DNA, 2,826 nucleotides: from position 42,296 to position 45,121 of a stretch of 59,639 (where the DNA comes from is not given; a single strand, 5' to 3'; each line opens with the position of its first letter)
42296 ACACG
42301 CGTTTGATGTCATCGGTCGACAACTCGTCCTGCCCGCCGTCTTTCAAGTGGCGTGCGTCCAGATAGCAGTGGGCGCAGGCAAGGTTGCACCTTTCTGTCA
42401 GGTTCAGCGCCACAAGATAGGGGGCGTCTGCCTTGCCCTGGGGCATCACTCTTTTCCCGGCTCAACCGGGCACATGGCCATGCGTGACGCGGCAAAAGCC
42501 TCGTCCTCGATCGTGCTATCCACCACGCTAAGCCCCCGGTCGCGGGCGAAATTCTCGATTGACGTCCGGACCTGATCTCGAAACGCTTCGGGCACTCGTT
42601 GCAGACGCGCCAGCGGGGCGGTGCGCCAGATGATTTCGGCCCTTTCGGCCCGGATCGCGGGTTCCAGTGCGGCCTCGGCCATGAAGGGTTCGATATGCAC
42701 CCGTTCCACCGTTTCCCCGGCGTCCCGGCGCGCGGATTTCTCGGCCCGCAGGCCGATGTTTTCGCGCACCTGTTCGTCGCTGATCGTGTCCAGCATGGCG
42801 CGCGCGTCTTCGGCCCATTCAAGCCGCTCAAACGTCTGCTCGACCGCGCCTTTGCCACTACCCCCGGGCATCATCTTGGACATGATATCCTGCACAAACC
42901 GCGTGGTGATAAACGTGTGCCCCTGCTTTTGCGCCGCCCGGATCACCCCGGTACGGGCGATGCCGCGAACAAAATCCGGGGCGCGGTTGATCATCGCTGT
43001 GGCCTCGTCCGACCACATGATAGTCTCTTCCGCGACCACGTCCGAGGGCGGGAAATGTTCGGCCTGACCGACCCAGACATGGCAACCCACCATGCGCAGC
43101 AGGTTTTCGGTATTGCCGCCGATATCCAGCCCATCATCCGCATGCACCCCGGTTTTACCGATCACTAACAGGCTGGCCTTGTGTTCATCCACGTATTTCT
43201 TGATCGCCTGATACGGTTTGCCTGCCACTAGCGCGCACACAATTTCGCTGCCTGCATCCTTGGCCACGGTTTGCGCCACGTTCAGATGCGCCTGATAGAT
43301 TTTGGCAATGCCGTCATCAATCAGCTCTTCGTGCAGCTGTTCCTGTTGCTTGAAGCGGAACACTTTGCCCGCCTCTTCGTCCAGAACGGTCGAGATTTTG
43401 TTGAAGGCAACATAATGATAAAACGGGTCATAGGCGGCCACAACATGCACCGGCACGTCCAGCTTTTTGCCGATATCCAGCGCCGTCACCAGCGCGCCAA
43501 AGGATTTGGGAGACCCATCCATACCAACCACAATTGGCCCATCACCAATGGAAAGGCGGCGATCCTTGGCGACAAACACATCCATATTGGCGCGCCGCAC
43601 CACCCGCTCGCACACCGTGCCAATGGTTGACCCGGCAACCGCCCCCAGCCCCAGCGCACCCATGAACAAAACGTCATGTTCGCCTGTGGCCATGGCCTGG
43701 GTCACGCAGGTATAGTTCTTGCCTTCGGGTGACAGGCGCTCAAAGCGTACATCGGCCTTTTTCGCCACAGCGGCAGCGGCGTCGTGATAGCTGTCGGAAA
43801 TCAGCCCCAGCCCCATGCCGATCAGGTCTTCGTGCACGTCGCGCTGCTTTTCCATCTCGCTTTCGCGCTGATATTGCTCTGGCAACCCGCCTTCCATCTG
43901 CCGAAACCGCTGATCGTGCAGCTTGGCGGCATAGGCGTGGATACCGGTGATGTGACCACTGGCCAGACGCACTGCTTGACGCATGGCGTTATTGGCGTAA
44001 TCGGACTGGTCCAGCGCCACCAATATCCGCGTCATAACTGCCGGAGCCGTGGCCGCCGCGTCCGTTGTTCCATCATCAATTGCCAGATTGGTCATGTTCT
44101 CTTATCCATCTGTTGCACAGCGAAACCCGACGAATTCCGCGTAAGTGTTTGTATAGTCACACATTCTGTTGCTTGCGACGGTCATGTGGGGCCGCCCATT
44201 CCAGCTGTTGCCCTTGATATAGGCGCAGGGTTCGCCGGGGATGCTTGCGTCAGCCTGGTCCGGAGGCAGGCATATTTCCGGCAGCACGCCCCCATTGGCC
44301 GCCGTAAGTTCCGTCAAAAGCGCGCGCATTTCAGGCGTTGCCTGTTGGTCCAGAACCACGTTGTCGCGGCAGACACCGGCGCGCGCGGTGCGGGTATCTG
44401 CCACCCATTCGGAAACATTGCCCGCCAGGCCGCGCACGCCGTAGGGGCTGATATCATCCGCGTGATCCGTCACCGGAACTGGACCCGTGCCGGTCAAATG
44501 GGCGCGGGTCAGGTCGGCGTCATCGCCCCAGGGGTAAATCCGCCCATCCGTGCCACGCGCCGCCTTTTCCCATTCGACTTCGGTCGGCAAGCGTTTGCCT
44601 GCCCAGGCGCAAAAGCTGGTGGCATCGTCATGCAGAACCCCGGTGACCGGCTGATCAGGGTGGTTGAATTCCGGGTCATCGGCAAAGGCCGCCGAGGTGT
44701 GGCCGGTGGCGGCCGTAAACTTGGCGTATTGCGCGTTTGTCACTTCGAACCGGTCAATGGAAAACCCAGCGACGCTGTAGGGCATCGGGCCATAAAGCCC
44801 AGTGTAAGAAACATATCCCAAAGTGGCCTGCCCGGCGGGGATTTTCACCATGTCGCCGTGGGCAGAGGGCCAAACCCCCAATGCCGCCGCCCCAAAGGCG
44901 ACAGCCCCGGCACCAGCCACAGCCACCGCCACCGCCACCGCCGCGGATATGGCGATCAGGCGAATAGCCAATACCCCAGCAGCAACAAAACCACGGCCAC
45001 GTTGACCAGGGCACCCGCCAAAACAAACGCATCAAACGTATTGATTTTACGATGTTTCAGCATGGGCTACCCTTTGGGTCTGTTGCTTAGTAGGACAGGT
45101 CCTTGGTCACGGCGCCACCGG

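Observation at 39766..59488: About 19.7 kb single-strand, FNR-box-headed respiratory island combining an Aio/Idr-type Mo enzyme, a bd-like/multihaem membrane module and a cofactor-tailoring cassette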

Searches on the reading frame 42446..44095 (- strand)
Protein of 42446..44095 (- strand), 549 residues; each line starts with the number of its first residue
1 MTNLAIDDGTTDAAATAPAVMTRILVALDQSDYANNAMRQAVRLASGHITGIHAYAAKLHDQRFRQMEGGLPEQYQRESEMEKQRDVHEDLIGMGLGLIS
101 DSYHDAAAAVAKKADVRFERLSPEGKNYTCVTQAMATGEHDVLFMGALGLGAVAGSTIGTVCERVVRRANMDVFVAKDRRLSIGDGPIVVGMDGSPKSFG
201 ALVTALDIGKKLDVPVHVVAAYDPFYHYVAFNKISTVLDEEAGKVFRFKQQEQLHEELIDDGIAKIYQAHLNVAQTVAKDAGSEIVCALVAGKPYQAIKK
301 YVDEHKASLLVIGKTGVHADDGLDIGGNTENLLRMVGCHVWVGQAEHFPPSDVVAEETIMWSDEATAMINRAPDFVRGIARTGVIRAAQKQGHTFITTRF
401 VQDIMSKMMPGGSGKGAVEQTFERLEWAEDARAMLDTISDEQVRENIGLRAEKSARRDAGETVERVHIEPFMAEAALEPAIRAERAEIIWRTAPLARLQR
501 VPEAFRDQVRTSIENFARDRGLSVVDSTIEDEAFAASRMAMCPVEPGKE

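Call 4: search_protein_families(library=pfam, proteins=[window:42446-44095:-], max_evalue=0.01)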
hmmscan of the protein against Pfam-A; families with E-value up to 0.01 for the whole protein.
window:42446-44095:- (549 aa): 2 families
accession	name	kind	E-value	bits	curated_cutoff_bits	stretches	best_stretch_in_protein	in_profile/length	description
PF00582.32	Usp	-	3.5e-28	99.4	24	2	187-342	4-139/141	Universal stress protein family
PF08369.16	PCP_red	-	7.1e-19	68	32.5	2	361-402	1-42/45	Proto-chlorophyllide reductase 57 kD subunit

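Call 9: search_protein_families(library=ncbifam, proteins=[window:42446-44095:-], max_evalue=0.001)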
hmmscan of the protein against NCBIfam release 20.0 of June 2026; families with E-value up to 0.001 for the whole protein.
window:42446-44095:- (549 aa): 3 families
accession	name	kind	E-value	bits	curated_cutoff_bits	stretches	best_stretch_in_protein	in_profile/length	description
TIGR01278.1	DPOR_BchB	equivalog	1.8e-11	43.6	490.35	2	476-527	449-501/512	ferredoxin:protochlorophyllide reductase (ATP-dependent) subunit B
NF002789.0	PRK02910.1-3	equivalog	2.1e-11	43.4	509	2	353-401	478-526/535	ferredoxin:protochlorophyllide reductase (ATP-dependent) subunit B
NF002790.0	PRK02910.1-4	equivalog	2e-06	26.8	912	0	482-529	473-520/530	ferredoxin:protochlorophyllide reductase (ATP-dependent) subunit B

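Call 36: search_solved_structures(query=window:42446-44095:-, max_evalue=0.01)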
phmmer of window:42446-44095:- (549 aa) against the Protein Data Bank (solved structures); distinct sequences matched with E-value up to 0.01: 6.
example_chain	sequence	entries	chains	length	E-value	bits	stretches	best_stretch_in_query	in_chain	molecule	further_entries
2jax_A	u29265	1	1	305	5.6e-05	25.5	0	142-217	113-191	HYPOTHETICAL PROTEIN TB31.7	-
3cis_A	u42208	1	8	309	7e-05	25.2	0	142-217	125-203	Uncharacterized protein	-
1tq8_A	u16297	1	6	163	0.00083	21.6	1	261-337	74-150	hypothetical protein Rv1636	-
3s3t_A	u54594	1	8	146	0.0011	21.2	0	255-341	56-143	Nucleotide-binding protein, universal stress protein UspA family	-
5ahw_A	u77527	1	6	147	0.0033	19.6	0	262-335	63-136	UNIVERSAL STRESS PROTEIN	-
3loq_A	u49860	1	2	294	0.0098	18.1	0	142-177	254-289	universal stress protein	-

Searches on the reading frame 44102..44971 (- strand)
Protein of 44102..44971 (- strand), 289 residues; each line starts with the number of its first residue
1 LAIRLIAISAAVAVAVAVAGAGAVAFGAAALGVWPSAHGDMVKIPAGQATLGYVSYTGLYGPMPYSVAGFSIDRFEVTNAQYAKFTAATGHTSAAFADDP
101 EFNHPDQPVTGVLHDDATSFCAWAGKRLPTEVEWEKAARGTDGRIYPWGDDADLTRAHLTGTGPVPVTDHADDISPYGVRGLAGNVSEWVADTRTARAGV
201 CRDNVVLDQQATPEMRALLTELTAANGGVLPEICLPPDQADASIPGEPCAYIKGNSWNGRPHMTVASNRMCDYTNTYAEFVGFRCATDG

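Call 4: search_protein_families(library=pfam, proteins=[window:44102-44971:-], max_evalue=0.01)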
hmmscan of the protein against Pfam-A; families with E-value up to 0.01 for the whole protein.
window:44102-44971:- (289 aa): 1 family
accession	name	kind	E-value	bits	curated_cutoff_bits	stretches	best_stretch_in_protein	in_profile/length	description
PF03781.23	FGE-sulfatase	-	4.2e-41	141.7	23.3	1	40-195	4-194/255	Sulfatase-modifying factor enzyme 1-like domain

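Call 9: search_protein_families(library=ncbifam, proteins=[window:44102-44971:-], max_evalue=0.001)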
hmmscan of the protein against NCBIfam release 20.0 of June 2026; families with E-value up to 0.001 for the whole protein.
window:44102-44971:- (289 aa): 6 families
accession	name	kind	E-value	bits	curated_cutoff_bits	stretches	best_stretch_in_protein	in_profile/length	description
TIGR03525.2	GldK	equivalog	3.7e-18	66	350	1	106-193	219-337/408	T9SS ring complex lipoprotein PorK/GldK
NF041186.1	SenA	equivalog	2.1e-17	63.6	420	1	104-192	268-320/382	selenoneine synthase SenA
TIGR03440.2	egtB_TIGR03440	equivalog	9.9e-16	57.8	360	1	104-191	271-349/413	ergothioneine biosynthesis protein EgtB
NF051459.1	pyoverdine_PvdO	equivalog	2.3e-06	26.9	500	0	68-195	69-220/280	dihydropyoverdine dehydrogenase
TIGR04344.1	ovoA_Nterm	equivalog_domain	3.1e-06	26.4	400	0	112-200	300-390/444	5-histidylcysteine sulfoxide synthase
TIGR03524.1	GldJ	equivalog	0.00014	20.7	458.2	0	176-193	347-364/559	gliding motility lipoprotein GldJ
